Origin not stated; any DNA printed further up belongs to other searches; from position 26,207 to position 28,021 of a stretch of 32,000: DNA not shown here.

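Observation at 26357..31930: Complete porin-cytochrome extracellular electron transfer conduit with an ImcH-like rather than CymA-like inner-membrane partner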

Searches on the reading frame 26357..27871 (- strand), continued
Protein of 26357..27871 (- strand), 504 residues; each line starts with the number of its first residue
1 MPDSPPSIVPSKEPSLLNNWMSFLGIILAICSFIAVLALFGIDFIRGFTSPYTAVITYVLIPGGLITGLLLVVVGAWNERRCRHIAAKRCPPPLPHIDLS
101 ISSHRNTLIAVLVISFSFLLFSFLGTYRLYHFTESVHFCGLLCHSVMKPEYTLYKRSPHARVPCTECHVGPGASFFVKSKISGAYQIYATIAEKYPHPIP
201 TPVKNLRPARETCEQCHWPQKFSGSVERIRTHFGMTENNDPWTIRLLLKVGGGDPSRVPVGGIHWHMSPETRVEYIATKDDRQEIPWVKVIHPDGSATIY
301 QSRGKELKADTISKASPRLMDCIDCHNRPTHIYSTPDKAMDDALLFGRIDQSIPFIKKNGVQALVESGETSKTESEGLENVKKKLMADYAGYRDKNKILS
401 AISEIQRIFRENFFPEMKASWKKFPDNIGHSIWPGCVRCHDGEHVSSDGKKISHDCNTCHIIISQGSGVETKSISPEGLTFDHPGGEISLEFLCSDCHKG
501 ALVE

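Call 17: find_encoding_contigs(protein=P0011, flank=10000, max_places=2)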
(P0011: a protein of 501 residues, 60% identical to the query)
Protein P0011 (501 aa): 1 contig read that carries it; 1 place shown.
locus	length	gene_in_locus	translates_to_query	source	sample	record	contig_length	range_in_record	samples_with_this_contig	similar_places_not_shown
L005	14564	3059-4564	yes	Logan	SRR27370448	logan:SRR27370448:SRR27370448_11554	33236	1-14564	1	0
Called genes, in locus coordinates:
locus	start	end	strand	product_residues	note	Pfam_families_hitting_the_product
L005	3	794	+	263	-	?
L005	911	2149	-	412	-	PF07690:MFS_1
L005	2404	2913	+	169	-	-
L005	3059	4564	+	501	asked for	PF03264:Cytochrom_NNT (weak), PF14522:Cytochrome_C7 (faint), PF14537:Cytochrom_c3_2 (faint)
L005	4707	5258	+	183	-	PF13511:DUF4124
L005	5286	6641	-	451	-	PF00654:Voltage_CLC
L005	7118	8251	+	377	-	PF01641:SelR, PF01625:PMSR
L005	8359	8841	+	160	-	PF01547:SBP_bac_1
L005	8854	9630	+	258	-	PF01547:SBP_bac_1, PF13416:SBP_bac_8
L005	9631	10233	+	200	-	-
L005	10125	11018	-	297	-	PF21088:MS_channel_1st, PF00924:MS_channel_2nd, PF21082:MS_channel_3rd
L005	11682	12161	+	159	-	-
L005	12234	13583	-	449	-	PF03448:MgtE_N, PF00571:CBS, PF01769:MgtE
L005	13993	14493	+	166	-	PF22381:Staph_reg_Sar_Rot, PF12802:MarR_2, PF01047:MarR, PF13463:HTH_27 (weak)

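Call 18: find_encoding_contigs(protein=P0013, flank=10000, max_places=2)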
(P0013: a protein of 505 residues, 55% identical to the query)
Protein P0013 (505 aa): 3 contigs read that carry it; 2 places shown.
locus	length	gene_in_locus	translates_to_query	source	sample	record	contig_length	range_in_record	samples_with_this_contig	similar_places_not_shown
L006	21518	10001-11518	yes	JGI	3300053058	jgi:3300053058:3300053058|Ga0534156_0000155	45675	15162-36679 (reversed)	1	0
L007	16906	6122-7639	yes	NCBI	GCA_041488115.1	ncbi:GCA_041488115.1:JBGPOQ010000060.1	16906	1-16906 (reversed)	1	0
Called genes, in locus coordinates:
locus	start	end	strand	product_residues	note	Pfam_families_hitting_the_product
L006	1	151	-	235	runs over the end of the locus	PF02613:Nitrate_red_del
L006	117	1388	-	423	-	PF13187:Fer4_9 (faint), PF12797:Fer4_2 (faint), PF13247:Fer4_11, PF12838:Fer4_7, PF13237:Fer4_10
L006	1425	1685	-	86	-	-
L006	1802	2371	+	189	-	PF10543:ORF6N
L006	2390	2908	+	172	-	-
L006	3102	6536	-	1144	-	PF00384:Molybdopterin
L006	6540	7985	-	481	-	PF00034:Cytochrom_C, PF13442:Cytochrome_CBB3, PF00034:Cytochrom_C, PF13442:Cytochrome_CBB3, PF09459:EB_dh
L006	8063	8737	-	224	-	PF00027:cNMP_binding, PF13545:HTH_Crp_2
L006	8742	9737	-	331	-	PF22451:NirdL-like_HTH, PF17805:AsnC_trans_reg2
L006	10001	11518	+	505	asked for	PF03264:Cytochrom_NNT, PF14522:Cytochrome_C7 (faint), PF14537:Cytochrom_c3_2 (faint)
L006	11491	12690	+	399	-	PF14522:Cytochrome_C7 (faint), PF22113:Mtrc-MtrF_II-IV_dom (faint), PF09699:Paired_CXXCH_1 (faint), PF14537:Cytochrom_c3_2 (faint)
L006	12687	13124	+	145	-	PF00355:Rieske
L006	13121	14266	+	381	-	PF00033:Cytochrome_B, PF13631:Cytochrom_B_N_2, PF00032:Cytochrom_B_C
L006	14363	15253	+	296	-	PF10114:PocR, PF00165:HTH_AraC, PF12833:HTH_18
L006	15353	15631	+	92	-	-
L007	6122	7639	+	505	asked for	PF03264:Cytochrom_NNT, PF14522:Cytochrome_C7 (faint), PF14537:Cytochrom_c3_2 (faint)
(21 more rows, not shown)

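Call 28: search_solved_structures(query=window:26357-27871:-, max_evalue=0.01, show_alignments=1)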
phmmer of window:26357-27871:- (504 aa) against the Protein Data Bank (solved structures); distinct sequences matched with E-value up to 0.01: 2.
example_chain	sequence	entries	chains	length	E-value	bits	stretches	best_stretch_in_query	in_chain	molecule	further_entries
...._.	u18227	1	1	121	0.0025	19.7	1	193-248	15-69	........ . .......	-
2j7a_C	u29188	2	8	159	0.0067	18.3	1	131-218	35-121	CYTOCHROME C QUINOL DEHYDROGENASE NRFH | NAPC/NIRT CYTOCHROME C FAMILY PROTEIN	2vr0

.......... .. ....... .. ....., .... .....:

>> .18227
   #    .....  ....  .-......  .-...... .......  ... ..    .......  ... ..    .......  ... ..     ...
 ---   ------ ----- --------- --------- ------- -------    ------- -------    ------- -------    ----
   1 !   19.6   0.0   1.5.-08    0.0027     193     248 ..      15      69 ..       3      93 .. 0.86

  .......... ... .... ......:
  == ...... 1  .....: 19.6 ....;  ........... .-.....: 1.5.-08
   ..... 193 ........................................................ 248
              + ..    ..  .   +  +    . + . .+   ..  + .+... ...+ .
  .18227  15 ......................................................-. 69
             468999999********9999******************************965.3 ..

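Call 45: list_cluster_members(proteins=[P0061, P0049, P0103, P0026, P0041, P0119, P0009, P0007, P0023, P0013])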
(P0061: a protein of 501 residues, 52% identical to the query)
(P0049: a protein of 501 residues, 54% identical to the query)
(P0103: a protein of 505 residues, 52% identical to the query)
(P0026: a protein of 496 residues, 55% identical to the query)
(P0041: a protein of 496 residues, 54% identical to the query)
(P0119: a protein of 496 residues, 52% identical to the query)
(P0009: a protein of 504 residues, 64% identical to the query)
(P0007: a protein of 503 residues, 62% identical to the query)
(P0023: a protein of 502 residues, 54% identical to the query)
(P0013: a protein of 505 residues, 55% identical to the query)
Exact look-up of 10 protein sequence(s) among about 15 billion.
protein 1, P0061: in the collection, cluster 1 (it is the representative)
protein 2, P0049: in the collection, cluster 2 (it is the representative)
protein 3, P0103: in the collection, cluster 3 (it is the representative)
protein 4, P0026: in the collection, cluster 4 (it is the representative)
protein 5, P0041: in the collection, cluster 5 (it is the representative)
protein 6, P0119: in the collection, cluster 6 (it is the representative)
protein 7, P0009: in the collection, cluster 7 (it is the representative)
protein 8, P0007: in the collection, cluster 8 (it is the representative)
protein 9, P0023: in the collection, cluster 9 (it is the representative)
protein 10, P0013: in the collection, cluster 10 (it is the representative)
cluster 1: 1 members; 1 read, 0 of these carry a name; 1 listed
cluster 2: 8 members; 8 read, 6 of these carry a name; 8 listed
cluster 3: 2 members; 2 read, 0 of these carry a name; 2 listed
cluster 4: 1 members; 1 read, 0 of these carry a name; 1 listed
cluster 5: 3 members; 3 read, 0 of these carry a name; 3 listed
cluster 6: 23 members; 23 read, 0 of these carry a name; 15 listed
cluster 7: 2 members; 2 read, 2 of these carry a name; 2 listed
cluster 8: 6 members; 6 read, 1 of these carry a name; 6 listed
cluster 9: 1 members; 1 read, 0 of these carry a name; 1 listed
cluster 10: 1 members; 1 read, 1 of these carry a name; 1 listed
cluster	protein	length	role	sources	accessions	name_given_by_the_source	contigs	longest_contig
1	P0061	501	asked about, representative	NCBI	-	-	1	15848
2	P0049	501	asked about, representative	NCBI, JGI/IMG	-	-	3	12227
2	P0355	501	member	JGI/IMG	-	nitrate/TMAO reductase-like tetraheme cytochrome c subunit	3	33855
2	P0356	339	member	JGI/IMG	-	hypothetical protein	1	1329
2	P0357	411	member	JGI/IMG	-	hypothetical protein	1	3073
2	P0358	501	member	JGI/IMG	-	hypothetical protein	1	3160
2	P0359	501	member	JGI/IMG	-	nitrate/TMAO reductase-like tetraheme cytochrome c subunit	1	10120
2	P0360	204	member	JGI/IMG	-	hypothetical protein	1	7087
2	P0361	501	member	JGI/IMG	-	-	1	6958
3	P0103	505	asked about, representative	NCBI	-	-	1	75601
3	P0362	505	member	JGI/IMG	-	-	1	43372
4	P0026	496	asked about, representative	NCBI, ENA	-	-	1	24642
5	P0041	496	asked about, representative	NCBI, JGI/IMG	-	-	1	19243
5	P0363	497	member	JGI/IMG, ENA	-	-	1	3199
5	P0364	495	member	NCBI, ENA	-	-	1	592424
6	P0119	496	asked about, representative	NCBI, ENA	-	-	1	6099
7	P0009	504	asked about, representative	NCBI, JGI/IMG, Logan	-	hypothetical protein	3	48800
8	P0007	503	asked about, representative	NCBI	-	-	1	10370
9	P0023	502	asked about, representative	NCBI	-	-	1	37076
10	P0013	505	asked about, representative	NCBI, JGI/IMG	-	nitrate/TMAO reductase-like tetraheme cytochrome c subunit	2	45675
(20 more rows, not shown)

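Call 61: predict_structure(alignment_id=A3)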
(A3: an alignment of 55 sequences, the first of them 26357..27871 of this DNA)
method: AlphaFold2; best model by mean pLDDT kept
length: 504 residues; sequences in the alignment: 55
mean_pLDDT: 68.0   pTM: 0.58
mean pLDDT of the five models: 68.0, 68.0, 64.8, 59.5, 59.0
residues with pLDDT >= 90: 68; 70-90: 188; 50-70: 134; < 50: 114
segments of 3 or more residues with pLDDT < 50: 1-4, 133-140, 142-147, 157-178, 181-184, 186-188, 193-201, 208-223, 250-267, 329-331, 425-440
pLDDT, mean of each block of 10 residues (from residue 1): 48 68 82 82 73 66 78 79 68 69 80 77 63 49 47 50 38 47 49 48 50 41 61 89 74 36 43 74 75 77 85 83 52 75 93 95 91 93 97 95 95 73 47 40 73 55 83 76 68 57 57
secondary structure, 60 per line:
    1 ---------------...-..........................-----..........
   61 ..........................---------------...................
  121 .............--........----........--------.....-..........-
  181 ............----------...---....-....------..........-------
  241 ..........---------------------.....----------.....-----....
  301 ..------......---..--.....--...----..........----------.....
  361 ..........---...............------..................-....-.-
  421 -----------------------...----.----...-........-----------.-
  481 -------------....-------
elements in order: H20-45 H51-86 H102-133 H136-143 H148-155 H164-168 H170-179 H181-192 H209-212 H214-217 E224-233 E241-250 E272-276 E287-291 E297-302 H309-314 H322-326 H336-345 H356-370 H374-388 H395-412 E444-446 E460-467 H494-497

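Call 65: fold_search(model_id=the predicted structure, library=pdb)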
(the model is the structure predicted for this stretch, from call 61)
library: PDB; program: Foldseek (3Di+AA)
matches with E <= 10: 206; with E <= 0.001: 0
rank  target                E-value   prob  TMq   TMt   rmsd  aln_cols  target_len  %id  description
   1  5gao_B                2.5e-01  0.13  0.08  0.03  17.1       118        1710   14  Head region of the yeast spliceosomal U4/U6.U5 tri-snRNP (released 2016-01-27)
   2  1x1g_MODEL_1_A        3.6e-01  0.14  0.05  0.19  15.4        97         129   16  Solution structure of the C-terminal PH domain of human pleckstrin 2 (released 2005-10-04)
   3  3jcm_N                4.4e-01  0.10  0.07  0.03  17.1       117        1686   13  Cryo-EM structure of the spliceosomal U4/U6.U5 tri-snRNP (released 2016-02-24)
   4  4bgd_A                5.1e-01  0.12  0.08  0.03  17.1       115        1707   14  Crystal structure of Brr2 in complex with the Jab1/MPN domain of Prp8 (released 2013-05-29)
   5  5lqw_C                5.1e-01  0.04  0.08  0.03  20.5       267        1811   10  yeast activated spliceosome (released 2016-10-05)
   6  6qv4                  6.9e-01  0.04  0.06  0.02  17.6       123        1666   15  Crystal structure of the Ski2 RNA-helicase Brr2 from Chaetomium thermophilum bound to ATP-gamma-S (released 2020-01-15)
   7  5nrl_B                7.3e-01  0.07  0.07  0.03  19.4       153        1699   10  Structure of a pre-catalytic spliceosome (released 2017-05-31)
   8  6qv3                  7.3e-01  0.06  0.07  0.03  16.8       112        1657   15  Crystal structure of the Ski2 RNA-helicase Brr2 from Chaetomium thermophilum bound to ADP (released 2020-01-15)
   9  5m52_A                9.4e-01  0.02  0.06  0.03  22.2       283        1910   11  Crystal structure of yeast Brr2 full-lenght in complex with Prp8 Jab1 domain (released 2016-12-07)
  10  5dca_A                9.9e-01  0.04  0.07  0.03  19.6       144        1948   13  Crystal structure of yeast full length Brr2 in complex with Prp8 Jab1 domain (released 2015-12-16)
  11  9b77_A                1.0e+00  0.96  0.14  0.22   8.2        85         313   18  Cryo-EM Structure of the Glycosyltransferase ArnC from Salmonella enterica in the Apo State Determined on Krios micros (released 2025-02-05)
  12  8hqs_B                1.1e+00  0.04  0.08  0.09  19.7       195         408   13  Cryo-EM structure of 8-subunit Smc5/6 head region (released 2024-06-19)
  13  4ldx_A                1.2e+00  0.03  0.06  0.08  19.2       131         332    9  Crystal structure of the DNA binding domain of arabidopsis thaliana auxin response factor 1 (ARF1) in complex with pro (released 2014-02-12)
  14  7os1_B                1.3e+00  0.03  0.05  0.02  17.5       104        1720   10  Cryo-EM structure of Brr2 in complex with Fbp21 (released 2022-02-23)
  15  5m59_C                1.3e+00  0.02  0.06  0.03  22.8       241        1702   12  Crystal structure of Chaetomium thermophilum Brr2 helicase core in complex with Prp8 Jab1 domain (released 2016-12-21)
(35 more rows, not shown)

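Call 70: find_related_loci(query=window:26357-27871:-, collection=metagenome_contigs, flank=8000)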
Query window:26357-27871:- (504 aa) in metagenome_contigs; peptide patterns used: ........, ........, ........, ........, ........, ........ (x = any residue, [..] = any of these).
600 stretches matched a pattern (row limit reached: there are more); 597 encode a relative of the query (tblastn E <= 1e-3); the best 80 are kept; 80 distinct loci.
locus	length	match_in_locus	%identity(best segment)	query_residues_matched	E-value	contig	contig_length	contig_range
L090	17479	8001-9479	63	12-504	0e+0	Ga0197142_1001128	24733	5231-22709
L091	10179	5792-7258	53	12-501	0e+0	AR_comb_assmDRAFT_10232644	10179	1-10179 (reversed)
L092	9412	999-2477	52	7-500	2e-180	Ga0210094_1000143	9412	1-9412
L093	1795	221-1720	52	10-504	0e+0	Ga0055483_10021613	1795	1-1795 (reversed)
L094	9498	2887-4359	54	9-500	3e-179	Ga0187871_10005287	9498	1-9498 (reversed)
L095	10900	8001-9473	51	10-501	1e-178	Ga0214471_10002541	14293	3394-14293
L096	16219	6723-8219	51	11-504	3e-174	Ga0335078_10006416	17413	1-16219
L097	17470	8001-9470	51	11-501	3e-174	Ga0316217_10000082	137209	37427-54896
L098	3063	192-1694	50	2-501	2e-180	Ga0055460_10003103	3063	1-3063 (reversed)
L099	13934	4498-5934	49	11-500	2e-161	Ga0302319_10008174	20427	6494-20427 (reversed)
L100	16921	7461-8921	48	3-501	2e-158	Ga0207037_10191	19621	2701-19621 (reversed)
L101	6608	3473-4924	47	12-502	5e-157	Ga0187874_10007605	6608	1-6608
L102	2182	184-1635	48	13-502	1e-167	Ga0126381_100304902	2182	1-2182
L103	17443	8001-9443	47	10-502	4e-155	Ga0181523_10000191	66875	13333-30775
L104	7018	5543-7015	47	3-502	1e-154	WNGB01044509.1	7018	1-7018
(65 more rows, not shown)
